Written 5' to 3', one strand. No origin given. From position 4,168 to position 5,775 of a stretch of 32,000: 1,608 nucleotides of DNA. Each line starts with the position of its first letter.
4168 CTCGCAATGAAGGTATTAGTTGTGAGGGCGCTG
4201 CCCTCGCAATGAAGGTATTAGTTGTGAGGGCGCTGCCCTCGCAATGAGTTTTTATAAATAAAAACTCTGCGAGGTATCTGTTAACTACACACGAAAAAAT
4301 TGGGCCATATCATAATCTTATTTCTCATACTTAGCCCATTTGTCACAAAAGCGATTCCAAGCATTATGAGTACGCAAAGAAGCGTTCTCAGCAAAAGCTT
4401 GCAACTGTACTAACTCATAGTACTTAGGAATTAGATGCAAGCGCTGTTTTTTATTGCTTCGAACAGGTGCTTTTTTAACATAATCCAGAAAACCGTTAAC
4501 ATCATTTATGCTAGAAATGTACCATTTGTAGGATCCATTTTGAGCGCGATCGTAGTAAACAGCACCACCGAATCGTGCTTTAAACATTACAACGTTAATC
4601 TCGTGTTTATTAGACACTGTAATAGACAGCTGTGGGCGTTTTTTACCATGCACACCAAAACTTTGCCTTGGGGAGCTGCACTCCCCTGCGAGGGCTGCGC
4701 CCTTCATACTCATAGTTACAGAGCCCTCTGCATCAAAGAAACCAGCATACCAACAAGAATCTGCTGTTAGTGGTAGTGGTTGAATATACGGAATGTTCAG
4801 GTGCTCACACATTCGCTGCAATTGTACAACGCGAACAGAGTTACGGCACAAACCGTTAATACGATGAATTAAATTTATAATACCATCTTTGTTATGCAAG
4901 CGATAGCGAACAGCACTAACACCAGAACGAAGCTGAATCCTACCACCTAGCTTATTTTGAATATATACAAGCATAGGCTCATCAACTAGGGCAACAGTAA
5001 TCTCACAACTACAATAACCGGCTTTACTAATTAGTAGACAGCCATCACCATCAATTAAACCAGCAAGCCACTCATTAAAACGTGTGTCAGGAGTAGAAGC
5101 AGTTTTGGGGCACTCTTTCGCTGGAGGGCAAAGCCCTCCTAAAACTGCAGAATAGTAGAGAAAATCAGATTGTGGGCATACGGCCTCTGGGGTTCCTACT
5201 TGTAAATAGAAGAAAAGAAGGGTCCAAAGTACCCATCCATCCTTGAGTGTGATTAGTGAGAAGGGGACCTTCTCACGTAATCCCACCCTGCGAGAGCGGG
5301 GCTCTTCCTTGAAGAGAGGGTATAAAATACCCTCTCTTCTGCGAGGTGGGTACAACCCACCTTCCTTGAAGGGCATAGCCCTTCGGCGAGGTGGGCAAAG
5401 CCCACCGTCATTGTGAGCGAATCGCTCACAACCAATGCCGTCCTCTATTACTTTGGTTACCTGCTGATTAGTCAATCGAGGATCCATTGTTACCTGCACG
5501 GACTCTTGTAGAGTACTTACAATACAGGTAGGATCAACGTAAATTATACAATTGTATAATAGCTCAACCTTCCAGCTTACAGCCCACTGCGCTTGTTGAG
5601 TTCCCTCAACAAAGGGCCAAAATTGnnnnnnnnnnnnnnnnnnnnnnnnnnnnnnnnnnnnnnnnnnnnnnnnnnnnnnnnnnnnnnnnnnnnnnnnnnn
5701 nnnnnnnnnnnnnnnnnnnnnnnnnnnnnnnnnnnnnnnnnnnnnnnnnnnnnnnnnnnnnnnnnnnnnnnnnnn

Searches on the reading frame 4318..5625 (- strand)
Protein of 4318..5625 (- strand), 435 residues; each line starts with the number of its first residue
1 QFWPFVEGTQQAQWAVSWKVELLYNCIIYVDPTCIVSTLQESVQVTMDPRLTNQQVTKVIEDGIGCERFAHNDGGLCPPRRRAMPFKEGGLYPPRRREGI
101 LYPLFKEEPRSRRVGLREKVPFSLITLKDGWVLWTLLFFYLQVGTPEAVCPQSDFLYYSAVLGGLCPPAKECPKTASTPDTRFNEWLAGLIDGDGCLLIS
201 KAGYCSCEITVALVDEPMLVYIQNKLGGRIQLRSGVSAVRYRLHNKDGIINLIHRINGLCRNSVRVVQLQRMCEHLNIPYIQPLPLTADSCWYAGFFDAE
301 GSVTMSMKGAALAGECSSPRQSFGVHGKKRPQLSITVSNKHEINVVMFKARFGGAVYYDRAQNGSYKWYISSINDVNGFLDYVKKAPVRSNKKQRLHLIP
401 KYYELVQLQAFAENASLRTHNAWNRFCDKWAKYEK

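Call 17: find_homologous_proteins(query=window:4321-5625:-, max_evalue=0.00001)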
Query seq(435 aa) (435 aa): 1479 proteins with E <= 0.00001 among 6097 candidates; the best 120 are listed.
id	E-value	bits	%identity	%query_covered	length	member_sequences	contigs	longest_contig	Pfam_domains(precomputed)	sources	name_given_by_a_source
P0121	2.3e-272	922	100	89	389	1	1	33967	PF00961.25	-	-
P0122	6.8e-129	449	52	99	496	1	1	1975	PF00961.25,PF00115.26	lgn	-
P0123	7.5e-123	429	63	68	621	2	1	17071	PF00961.25,PF00115.26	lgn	-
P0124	4.7e-121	423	61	67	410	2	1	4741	PF00961.25,PF00115.26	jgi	jgi:hypothetical protein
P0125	2.3e-117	411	63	62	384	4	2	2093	PF00961.25,PF00115.26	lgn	-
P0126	6.4e-116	406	65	68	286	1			PF00961.25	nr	nr:putative LAGLIDADG endonuclease [Colemanosphaera charkowiensis]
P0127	1.7e-115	405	62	66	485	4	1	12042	PF00961.25,PF00115.26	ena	-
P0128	7.4e-115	403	59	67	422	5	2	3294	PF00961.25,PF00115.26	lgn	-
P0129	8.9e-112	392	63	68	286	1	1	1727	PF00961.25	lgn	-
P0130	2.4e-111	391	61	67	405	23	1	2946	PF00961.25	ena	-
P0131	4.5e-92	327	43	99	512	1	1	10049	PF00961.25,PF00115.26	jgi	jgi:hypothetical protein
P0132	5.9e-89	317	56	67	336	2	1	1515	PF00961.25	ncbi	-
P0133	9.4e-89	316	53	67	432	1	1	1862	PF00961.25,PF00115.26,PF14528.12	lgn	-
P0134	9.7e-89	316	52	67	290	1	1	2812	PF00961.25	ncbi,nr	ncbi:MAG TPA: LAGLIDADG family homing endonuclease, partial [Methylotenera sp.]|nr:LAGLIDADG family 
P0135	4.2e-83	298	54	68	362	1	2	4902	PF00961.25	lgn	-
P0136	5.5e-82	294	51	68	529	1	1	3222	PF00961.25,PF00115.26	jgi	jgi:hypothetical protein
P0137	1.9e-79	286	48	68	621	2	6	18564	PF00961.25,PF00115.26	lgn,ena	-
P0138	2.2e-79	286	48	69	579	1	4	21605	PF00961.25,PF00115.26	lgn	-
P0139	6.5e-79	284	50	60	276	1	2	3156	PF00961.25,PF14528.12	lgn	-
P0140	1.4e-78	283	48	67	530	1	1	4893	PF00961.25,PF00115.26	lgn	-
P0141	3.5e-78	282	49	66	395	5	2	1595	PF00961.25,PF00115.26,PF14528.12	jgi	jgi:ubiquinol-cytochrome c reductase cytochrome b subunit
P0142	7.4e-78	281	50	67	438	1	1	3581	PF00961.25,PF00115.26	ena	-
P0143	6.3e-77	277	51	60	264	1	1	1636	PF00961.25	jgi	-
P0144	7.8e-77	277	50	63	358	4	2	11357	PF00961.25,PF14528.12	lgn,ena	-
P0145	7.9e-76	274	51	60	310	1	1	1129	PF00961.25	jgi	-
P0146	1.3e-75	273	51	58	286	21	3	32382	PF00961.25,PF14528.12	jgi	-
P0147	2.2e-75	272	53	58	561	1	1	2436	PF00961.25,PF00115.26,PF14528.12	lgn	-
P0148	2.7e-75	272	47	66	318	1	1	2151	PF00961.25,PF14528.12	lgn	-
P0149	3.6e-75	272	49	63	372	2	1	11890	PF00961.25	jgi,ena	jgi:hypothetical protein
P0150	9.1e-74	267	48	67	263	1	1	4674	PF00961.25,PF14528.12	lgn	-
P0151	9.7e-74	267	50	58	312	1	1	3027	PF00961.25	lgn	-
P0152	1.7e-73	266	49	59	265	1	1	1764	PF00961.25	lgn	-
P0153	3.1e-73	265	46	68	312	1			PF00961.25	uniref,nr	uniref:LAGLIDADG endonuclease n=1 Tax=Eudorina elegans TaxID=47282 RepID=A0A6M9TTB2_9CHLO|nr:LAGLIDA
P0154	5.2e-73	265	47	64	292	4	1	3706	PF00961.25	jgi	jgi:ubiquinol-cytochrome c reductase cytochrome b subunit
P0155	3.8e-72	262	50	58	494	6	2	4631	PF00961.25,PF00115.26,PF14528.12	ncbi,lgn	-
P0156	4.3e-72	262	48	64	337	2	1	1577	PF00961.25,PF14528.12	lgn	-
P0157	8.3e-72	261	52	60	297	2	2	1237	PF00961.25,PF14528.12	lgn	-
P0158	1.4e-71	260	51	57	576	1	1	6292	PF00961.25,PF00115.26,PF14528.12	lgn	-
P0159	3.2e-71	259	50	59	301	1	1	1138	PF00961.25,PF14528.12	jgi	-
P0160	3.9e-71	258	48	59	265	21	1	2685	PF00961.25,PF14528.12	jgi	-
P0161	4.3e-71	258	46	61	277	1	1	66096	PF00961.25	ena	-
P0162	4.6e-71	258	50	60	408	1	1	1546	PF00961.25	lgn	-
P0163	5.0e-71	258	47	66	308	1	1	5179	PF00961.25,PF14528.12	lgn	-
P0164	1.1e-70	257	48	66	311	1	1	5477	PF00961.25,PF14528.12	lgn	-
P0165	1.1e-70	257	50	57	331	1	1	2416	PF00961.25,PF14528.12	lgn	-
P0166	1.3e-70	257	46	67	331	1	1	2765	PF00961.25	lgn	-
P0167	2.9e-70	256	50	60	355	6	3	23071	PF00961.25,PF00115.26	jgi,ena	-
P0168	4.0e-70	255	50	57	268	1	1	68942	PF00961.25,PF14528.12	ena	-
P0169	5.7e-70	255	49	58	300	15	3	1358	PF00961.25,PF14528.12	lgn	-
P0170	6.5e-70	254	49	62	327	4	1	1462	PF00961.25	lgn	-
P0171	7.1e-70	254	49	59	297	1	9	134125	PF00961.25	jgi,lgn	jgi:hypothetical protein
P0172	1.0e-69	254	47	59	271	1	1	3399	PF00961.25,PF14528.12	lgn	-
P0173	1.1e-69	254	47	66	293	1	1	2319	PF00961.25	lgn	-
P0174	1.5e-69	253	47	65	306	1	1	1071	PF00961.25,PF14528.12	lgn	-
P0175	2.7e-69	252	47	64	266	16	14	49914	PF00961.25,PF14528.12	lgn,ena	-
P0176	2.8e-69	252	46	67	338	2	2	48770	PF00961.25,PF14528.12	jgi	jgi:hypothetical protein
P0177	3.8e-69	252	47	59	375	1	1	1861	PF00961.25,PF00115.26,PF14528.12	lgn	-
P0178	3.9e-69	252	47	61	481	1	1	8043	PF00961.25,PF00115.26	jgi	jgi:hypothetical protein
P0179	4.0e-69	252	50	58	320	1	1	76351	PF00961.25,PF14528.12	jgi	jgi:hypothetical protein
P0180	4.0e-69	252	50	57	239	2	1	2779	PF00961.25,PF14528.12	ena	-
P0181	4.5e-69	252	49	60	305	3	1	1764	PF00961.25,PF14528.12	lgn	-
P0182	4.7e-69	252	47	67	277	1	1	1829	PF00961.25,PF14528.12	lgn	-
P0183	4.9e-69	252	47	59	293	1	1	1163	PF00961.25,PF14528.12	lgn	-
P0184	5.2e-69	251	46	63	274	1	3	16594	PF00961.25,PF14528.12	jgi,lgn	-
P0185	6.0e-69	251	49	58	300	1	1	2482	PF00961.25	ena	-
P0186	6.7e-69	251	51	59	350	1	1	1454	PF00961.25,PF00115.26,PF14528.12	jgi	-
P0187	7.4e-69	251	46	67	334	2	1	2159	PF00961.25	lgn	-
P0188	8.1e-69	251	49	59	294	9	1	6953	PF00961.25,PF14528.12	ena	-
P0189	9.0e-69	251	46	66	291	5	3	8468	PF00961.25,PF14528.12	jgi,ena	-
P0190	9.1e-69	251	49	58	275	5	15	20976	PF00961.25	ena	-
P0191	9.4e-69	251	45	65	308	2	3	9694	PF00961.25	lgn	-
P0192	1.1e-68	250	46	64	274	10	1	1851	PF00961.25,PF14528.12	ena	-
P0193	1.3e-68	250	46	67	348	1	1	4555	PF00961.25,PF00115.26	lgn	-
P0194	1.4e-68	250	48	60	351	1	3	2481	PF00961.25,PF00115.26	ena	-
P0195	1.7e-68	250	45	67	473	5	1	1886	PF00961.25,PF00115.26,PF14528.12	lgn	-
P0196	1.9e-68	250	50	58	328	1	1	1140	PF00961.25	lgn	-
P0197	1.9e-68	250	46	64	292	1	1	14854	PF00961.25,PF14528.12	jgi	jgi:hypothetical protein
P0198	4.0e-68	248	49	60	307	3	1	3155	PF00961.25,PF14528.12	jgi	jgi:ubiquinol-cytochrome c reductase cytochrome b subunit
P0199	4.6e-68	248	50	58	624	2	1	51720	PF00961.25,PF00115.26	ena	-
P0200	5.1e-68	248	50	58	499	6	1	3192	PF00961.25,PF00115.26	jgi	-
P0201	5.2e-68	248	47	59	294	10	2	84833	PF00961.25,PF14528.12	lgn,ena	-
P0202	5.2e-68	248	52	58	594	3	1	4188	PF00961.25,PF00115.26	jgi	jgi:hypothetical protein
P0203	5.5e-68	248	49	59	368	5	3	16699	PF00961.25,PF00115.26,PF14528.12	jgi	jgi:ubiquinol-cytochrome c reductase cytochrome b subunit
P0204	8.1e-68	247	48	61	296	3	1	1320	PF00961.25,PF14528.12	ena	-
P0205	9.3e-68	247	44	67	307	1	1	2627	PF00961.25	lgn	-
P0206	1.1e-67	247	50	57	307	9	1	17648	PF00961.25,PF14528.12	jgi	jgi:LAGLIDADG endonuclease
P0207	1.1e-67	247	50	58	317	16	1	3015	PF00961.25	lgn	-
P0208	1.1e-67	247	45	60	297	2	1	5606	PF00961.25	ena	-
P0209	1.4e-67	247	48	57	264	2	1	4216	PF00961.25,PF14528.12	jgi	-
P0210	1.4e-67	247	43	65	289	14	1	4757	PF00961.25,PF14528.12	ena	-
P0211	1.5e-67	247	48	58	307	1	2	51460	PF00961.25,PF14528.12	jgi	jgi:LAGLIDADG endonuclease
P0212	1.6e-67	246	45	67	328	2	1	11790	PF00961.25,PF14528.12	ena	-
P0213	2.1e-67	246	48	58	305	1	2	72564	PF00961.25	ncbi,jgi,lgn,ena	-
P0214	2.2e-67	246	50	57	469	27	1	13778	PF00961.25,PF00115.26,PF14528.12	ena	-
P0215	2.2e-67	246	47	58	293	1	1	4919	PF00961.25,PF14528.12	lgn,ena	-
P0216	2.8e-67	246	49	58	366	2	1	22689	PF00961.25,PF00115.26,PF14528.12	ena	-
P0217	2.9e-67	246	49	58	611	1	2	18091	PF00961.25,PF00115.26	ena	-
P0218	2.9e-67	246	47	57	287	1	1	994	PF00961.25,PF14528.12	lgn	-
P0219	3.2e-67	246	49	59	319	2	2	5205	PF00961.25,PF14528.12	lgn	-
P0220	3.7e-67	245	46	67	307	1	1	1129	PF00961.25,PF14528.12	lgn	-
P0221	4.3e-67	245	49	60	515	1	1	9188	PF00961.25,PF00033.25,PF13631.12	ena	-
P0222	4.8e-67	245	46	60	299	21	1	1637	PF00961.25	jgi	-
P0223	4.9e-67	245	47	58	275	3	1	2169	PF00961.25,PF14528.12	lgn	-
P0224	4.9e-67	245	47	58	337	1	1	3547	PF00961.25,PF14528.12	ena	-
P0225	5.7e-67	245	41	69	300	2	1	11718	PF00961.25,PF14528.12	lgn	-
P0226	5.8e-67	245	47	66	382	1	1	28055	PF00961.25,PF00115.26,PF14528.12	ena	-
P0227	6.4e-67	245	50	57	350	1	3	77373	PF00961.25,PF00115.26,PF14528.12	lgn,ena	-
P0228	7.2e-67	244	51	57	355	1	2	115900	PF00961.25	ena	-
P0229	7.6e-67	244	49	58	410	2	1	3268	PF00961.25,PF00115.26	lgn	-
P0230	8.2e-67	244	46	63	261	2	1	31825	PF00961.25,PF14528.12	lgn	-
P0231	9.7e-67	244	46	67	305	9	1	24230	PF00961.25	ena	-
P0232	1.0e-66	244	44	66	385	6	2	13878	PF00961.25,PF00115.26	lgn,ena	-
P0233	1.1e-66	244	50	57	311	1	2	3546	PF00961.25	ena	-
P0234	1.1e-66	244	50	56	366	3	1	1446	PF00961.25,PF00115.26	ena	-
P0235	1.5e-66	243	49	57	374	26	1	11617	PF00961.25,PF00115.26,PF14528.12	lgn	-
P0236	1.5e-66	243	45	67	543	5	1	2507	PF00961.25,PF00115.26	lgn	-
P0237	1.6e-66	243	49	58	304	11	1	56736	PF00961.25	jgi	jgi:intein/homing endonuclease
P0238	1.7e-66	243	46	64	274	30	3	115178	PF00961.25,PF14528.12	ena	-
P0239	1.7e-66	243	49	60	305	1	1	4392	PF00961.25,PF14528.12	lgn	-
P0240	1.8e-66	243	44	70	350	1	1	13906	PF00961.25,PF14528.12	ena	-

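Call 18: find_encoding_contigs(protein=P0123, flank=6000, max_places=3)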
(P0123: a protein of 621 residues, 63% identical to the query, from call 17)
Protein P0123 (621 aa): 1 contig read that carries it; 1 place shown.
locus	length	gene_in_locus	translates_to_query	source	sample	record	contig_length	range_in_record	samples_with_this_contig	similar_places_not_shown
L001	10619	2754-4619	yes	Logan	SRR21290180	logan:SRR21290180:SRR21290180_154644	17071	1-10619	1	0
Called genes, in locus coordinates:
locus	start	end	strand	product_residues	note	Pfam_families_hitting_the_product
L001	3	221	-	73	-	?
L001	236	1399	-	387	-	PF00361:Proton_antipo_M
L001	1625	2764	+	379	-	PF00033:Cytochrome_B, PF13631:Cytochrom_B_N_2, PF00032:Cytochrom_B_C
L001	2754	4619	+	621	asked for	PF00115:COX1, PF00961:LAGLIDADG_1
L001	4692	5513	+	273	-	PF00115:COX1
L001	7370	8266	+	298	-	PF00146:NADHdh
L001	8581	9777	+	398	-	PF00078:RVT_1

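Call 19: find_encoding_contigs(protein=P0131, flank=6000, max_places=3)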
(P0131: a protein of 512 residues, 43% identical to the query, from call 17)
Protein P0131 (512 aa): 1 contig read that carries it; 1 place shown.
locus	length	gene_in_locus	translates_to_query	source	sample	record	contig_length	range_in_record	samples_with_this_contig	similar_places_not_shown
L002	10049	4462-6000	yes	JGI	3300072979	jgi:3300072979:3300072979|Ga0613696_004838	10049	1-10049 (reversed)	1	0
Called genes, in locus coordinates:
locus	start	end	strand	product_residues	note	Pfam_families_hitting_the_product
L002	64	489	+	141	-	-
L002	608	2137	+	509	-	PF00115:COX1, PF00961:LAGLIDADG_1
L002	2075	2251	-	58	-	-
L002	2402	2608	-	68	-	-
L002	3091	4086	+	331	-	PF00961:LAGLIDADG_1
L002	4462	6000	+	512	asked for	PF00115:COX1, PF00961:LAGLIDADG_1 (faint)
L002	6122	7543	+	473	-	PF00115:COX1, PF00961:LAGLIDADG_1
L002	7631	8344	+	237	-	PF00115:COX1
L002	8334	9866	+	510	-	-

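Call 20: find_encoding_contigs(protein=P0127, flank=6000, max_places=3)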
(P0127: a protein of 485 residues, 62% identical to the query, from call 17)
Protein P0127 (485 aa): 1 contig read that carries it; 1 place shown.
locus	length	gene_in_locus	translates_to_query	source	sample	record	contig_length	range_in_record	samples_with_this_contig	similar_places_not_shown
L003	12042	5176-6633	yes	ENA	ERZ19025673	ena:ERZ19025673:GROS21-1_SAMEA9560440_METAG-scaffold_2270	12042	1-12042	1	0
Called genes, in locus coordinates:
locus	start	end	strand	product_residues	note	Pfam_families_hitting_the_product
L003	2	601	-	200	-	?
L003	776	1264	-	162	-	PF00499:Oxidored_q3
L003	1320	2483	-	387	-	PF00361:Proton_antipo_M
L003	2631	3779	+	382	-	PF00033:Cytochrome_B, PF13631:Cytochrom_B_N_2, PF00032:Cytochrom_B_C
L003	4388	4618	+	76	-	-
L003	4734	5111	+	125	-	-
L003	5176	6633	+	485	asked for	PF00115:COX1, PF00961:LAGLIDADG_1 (weak)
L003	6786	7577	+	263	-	PF00115:COX1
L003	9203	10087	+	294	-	PF00146:NADHdh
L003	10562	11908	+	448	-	PF00078:RVT_1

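Call 36: find_related_loci(query=A1, collection=metagenome_contigs, flank=3000)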
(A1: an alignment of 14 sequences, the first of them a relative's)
Query A1 (389 aa) in metagenome_contigs; peptide patterns used: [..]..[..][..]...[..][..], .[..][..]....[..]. (x = any residue, [..] = any of these).
265 stretches matched a pattern; 213 encode a relative of the query (tblastn E <= 1e-3); the best 80 are kept; 80 distinct loci.
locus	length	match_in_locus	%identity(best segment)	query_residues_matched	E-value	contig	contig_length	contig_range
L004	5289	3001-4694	50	123-384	2e-77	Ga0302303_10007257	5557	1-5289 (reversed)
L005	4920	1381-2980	46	124-384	6e-77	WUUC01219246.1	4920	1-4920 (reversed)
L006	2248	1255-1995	48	123-384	8e-79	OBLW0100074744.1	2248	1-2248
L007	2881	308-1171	46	123-384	1e-75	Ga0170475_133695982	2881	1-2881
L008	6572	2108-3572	51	125-386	3e-73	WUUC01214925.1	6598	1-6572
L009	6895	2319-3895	43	105-386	1e-72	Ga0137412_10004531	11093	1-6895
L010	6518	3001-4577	43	105-386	1e-72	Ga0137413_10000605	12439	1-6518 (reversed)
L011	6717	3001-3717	46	134-389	3e-72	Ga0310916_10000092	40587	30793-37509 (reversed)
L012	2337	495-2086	47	129-387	9e-74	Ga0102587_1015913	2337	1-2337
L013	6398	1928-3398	51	125-386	6e-72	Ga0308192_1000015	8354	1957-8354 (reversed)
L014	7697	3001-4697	46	112-387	1e-71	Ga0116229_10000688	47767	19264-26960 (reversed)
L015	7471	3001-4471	51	125-386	2e-71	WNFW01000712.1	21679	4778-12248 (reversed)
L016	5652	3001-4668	48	96-384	3e-71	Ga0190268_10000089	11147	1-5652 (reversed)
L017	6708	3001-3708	47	132-384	4e-71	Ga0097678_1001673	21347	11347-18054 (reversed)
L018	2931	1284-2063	45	105-383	1e-71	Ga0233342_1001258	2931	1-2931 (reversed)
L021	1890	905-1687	46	105-384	7e-74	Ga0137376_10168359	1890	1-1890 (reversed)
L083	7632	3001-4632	38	129-389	4e-57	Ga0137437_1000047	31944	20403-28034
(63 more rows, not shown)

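Call 41: find_encoding_contigs(protein=P0124, flank=3000, max_places=2)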
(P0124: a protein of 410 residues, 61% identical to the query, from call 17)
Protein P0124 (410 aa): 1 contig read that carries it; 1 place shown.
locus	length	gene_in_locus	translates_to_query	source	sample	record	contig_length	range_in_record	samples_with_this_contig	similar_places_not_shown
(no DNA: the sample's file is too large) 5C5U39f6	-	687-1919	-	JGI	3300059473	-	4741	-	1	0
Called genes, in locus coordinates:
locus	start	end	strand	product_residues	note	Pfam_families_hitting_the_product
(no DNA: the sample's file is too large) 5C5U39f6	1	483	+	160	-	?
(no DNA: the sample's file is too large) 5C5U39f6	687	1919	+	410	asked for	PF00115:COX1, PF00961:LAGLIDADG_1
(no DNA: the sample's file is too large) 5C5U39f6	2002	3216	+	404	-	PF00115:COX1, PF00961:LAGLIDADG_1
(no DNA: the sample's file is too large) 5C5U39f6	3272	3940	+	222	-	PF00115:COX1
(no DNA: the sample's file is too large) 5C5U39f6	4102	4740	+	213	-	?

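Call 42: find_encoding_contigs(protein=P0128, flank=3000, max_places=2)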
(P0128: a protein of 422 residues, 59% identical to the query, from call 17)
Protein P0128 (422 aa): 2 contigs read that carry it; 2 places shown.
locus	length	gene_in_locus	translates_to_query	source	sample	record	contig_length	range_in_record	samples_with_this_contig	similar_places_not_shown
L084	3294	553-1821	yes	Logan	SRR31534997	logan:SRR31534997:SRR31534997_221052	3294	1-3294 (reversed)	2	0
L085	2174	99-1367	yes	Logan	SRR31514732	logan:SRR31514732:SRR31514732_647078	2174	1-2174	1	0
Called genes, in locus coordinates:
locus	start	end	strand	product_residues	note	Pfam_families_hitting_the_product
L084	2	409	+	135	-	?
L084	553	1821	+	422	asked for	PF00115:COX1, PF00961:LAGLIDADG_1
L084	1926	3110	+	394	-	PF00115:COX1 (weak), PF00961:LAGLIDADG_1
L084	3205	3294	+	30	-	?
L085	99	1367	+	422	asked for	PF00115:COX1, PF00961:LAGLIDADG_1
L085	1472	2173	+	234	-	?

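Call 43: find_encoding_contigs(protein=P0122, flank=3000, max_places=2)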
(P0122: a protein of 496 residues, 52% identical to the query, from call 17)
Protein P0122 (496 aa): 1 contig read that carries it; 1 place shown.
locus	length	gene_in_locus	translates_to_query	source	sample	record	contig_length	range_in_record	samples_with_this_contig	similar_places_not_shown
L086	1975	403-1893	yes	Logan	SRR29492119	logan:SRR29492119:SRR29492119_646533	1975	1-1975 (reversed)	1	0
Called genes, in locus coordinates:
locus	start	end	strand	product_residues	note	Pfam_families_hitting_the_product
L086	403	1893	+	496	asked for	PF00115:COX1, PF00961:LAGLIDADG_1 (weak)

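Call 44: find_encoding_contigs(protein=P0125, flank=3000, max_places=2)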
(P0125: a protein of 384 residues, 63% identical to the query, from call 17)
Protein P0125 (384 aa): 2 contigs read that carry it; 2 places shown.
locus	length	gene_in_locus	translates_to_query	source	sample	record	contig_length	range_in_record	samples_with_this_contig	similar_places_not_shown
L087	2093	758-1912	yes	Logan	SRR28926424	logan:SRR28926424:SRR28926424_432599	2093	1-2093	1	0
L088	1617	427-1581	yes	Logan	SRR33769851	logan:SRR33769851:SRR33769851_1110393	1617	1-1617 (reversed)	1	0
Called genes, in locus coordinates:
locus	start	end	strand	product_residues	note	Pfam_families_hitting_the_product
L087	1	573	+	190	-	?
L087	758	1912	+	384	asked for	PF00115:COX1, PF00961:LAGLIDADG_1 (weak)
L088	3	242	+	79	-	?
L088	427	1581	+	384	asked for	PF00115:COX1, PF00961:LAGLIDADG_1 (weak)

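Call 45: find_encoding_contigs(protein=P0130, flank=3000, max_places=2)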
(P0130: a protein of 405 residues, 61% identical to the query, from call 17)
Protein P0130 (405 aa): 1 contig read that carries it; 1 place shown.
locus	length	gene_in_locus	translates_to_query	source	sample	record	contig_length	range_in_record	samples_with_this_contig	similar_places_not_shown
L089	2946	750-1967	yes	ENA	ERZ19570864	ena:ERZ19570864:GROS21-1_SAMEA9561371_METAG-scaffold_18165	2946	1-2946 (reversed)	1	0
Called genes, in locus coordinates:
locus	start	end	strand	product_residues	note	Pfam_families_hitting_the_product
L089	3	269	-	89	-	?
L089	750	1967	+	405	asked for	PF00961:LAGLIDADG_1 (weak)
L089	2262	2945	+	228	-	?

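Call 63: search_protein_families(library=pfam, proteins=[window:4318-5625:-])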
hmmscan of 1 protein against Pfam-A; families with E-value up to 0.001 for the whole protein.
window:4318-5625:- (435 aa): 1 family
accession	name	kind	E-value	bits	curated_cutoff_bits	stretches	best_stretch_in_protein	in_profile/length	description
PF00961.24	LAGLIDADG_1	-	2.6e-17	64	23.1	2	294-402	2-101/102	LAGLIDADG endonuclease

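Call 67: find_encoding_contigs(protein=P0136, flank=3000, max_places=2)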
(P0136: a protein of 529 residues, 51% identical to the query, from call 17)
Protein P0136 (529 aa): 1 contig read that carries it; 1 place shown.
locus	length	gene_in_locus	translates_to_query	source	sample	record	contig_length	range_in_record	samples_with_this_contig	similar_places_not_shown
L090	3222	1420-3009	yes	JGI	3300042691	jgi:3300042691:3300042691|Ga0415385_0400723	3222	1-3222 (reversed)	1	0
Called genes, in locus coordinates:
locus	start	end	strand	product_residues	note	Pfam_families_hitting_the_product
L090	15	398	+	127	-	-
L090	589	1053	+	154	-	PF00115:COX1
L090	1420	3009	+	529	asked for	PF00115:COX1, PF00961:LAGLIDADG_1 (weak)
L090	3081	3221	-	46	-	?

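Call 68: find_encoding_contigs(protein=P0135, flank=3000, max_places=2)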
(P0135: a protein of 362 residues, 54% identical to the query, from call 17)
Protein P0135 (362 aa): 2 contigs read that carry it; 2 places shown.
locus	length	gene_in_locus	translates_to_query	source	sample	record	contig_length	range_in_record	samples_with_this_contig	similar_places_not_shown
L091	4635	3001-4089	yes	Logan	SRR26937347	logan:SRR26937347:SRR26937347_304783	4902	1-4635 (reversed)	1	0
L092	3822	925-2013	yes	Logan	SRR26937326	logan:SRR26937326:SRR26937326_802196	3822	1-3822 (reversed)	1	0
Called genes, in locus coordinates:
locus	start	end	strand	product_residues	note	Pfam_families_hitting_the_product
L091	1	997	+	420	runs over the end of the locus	?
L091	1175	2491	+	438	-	PF00115:COX1, PF00961:LAGLIDADG_1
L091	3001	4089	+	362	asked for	PF00961:LAGLIDADG_1 (weak)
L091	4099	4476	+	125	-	PF00115:COX1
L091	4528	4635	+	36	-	?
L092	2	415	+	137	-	?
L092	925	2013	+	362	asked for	PF00961:LAGLIDADG_1 (weak)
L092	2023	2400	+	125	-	PF00115:COX1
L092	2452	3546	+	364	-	PF00115:COX1, PF00961:LAGLIDADG_1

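Call 69: find_encoding_contigs(protein=P0137, flank=3000, max_places=3)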
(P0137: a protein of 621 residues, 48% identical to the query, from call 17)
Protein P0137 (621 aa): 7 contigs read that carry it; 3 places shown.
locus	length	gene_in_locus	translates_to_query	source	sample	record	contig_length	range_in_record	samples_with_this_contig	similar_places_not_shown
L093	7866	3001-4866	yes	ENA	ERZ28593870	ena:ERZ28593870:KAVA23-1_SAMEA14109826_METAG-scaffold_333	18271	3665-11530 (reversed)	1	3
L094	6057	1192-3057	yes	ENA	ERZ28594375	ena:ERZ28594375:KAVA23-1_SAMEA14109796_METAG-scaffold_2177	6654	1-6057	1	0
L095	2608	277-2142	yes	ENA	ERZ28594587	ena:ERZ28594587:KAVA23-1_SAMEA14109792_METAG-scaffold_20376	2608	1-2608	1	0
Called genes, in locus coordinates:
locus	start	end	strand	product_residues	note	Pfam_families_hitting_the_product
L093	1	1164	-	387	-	PF00361:Proton_antipo_M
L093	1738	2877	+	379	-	PF00033:Cytochrome_B, PF13631:Cytochrom_B_N_2, PF00032:Cytochrom_B_C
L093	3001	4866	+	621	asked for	PF00115:COX1, PF00961:LAGLIDADG_1 (weak)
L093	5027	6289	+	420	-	PF00115:COX1, PF00961:LAGLIDADG_1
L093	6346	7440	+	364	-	PF00115:COX1, PF00961:LAGLIDADG_1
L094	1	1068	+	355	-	?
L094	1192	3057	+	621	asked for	PF00115:COX1, PF00961:LAGLIDADG_1 (weak)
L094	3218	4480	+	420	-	PF00115:COX1, PF00961:LAGLIDADG_1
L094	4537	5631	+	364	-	PF00115:COX1, PF00961:LAGLIDADG_1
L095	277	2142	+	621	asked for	PF00115:COX1, PF00961:LAGLIDADG_1 (weak)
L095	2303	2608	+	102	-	?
